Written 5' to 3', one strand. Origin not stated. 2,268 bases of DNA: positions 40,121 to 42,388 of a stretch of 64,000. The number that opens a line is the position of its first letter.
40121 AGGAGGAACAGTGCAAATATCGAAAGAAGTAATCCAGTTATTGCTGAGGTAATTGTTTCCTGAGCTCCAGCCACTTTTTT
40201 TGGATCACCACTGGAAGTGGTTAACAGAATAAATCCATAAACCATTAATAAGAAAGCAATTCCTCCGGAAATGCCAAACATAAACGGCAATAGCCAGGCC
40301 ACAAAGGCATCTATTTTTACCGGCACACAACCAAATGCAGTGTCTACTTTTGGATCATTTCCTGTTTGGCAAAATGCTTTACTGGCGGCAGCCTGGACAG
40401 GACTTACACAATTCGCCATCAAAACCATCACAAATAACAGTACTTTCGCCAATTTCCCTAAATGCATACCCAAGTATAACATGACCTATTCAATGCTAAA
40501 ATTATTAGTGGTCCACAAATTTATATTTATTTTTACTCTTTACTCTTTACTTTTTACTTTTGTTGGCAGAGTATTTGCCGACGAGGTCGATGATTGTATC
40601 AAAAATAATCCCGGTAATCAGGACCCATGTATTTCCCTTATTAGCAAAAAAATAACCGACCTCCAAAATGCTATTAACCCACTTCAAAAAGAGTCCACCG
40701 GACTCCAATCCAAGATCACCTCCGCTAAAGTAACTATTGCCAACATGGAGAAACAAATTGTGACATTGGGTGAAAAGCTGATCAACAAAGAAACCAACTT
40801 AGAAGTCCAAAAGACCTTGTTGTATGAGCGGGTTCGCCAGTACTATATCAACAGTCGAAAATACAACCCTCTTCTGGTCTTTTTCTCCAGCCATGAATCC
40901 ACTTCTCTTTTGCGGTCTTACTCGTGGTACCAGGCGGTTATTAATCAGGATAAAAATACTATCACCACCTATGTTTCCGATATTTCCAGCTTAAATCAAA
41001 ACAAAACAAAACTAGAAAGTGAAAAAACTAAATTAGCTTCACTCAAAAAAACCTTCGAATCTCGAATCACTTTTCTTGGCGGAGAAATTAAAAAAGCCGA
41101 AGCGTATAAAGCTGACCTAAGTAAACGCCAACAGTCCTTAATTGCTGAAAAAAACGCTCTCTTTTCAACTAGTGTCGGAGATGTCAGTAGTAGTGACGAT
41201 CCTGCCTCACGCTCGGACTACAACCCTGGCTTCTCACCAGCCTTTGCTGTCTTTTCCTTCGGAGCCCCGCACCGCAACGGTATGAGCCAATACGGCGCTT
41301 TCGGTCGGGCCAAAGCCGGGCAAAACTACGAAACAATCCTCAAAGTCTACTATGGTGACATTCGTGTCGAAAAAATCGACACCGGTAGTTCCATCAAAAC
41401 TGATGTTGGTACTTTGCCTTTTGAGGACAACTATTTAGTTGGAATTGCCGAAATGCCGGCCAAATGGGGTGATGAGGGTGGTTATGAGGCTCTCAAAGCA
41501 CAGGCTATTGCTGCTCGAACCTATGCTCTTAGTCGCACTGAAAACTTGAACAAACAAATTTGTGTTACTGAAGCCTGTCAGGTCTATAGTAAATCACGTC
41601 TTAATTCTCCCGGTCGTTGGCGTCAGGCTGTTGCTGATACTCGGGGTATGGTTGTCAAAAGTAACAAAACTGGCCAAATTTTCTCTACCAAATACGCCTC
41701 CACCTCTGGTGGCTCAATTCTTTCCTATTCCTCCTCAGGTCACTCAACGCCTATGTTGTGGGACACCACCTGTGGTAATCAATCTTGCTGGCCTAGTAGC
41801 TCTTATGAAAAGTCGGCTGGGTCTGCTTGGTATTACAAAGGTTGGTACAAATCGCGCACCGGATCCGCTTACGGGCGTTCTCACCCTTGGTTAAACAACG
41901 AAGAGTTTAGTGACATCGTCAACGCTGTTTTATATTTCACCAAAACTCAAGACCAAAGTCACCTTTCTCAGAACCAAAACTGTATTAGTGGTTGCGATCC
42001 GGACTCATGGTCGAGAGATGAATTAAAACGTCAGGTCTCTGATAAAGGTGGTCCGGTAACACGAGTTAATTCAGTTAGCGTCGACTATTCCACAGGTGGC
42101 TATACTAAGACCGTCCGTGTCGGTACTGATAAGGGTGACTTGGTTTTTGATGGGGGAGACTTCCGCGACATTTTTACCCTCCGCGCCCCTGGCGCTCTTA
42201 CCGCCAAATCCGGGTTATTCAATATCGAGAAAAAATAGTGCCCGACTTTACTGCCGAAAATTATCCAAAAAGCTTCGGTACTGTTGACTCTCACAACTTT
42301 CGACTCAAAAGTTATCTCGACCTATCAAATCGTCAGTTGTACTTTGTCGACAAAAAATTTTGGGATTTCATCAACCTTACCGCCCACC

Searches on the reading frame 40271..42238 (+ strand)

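Call 34: search_protein_families(library=pfam, proteins=[window:40271-42238:+], max_evalue=0.00001)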
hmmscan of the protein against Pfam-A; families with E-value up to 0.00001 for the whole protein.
window:40271-42238:+ (655 aa): 1 family
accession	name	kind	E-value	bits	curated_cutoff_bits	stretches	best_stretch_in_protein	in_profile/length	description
PF08486.15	SpoIID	-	1.3e-15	58.2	23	1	381-462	10-95/97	Stage II sporulation protein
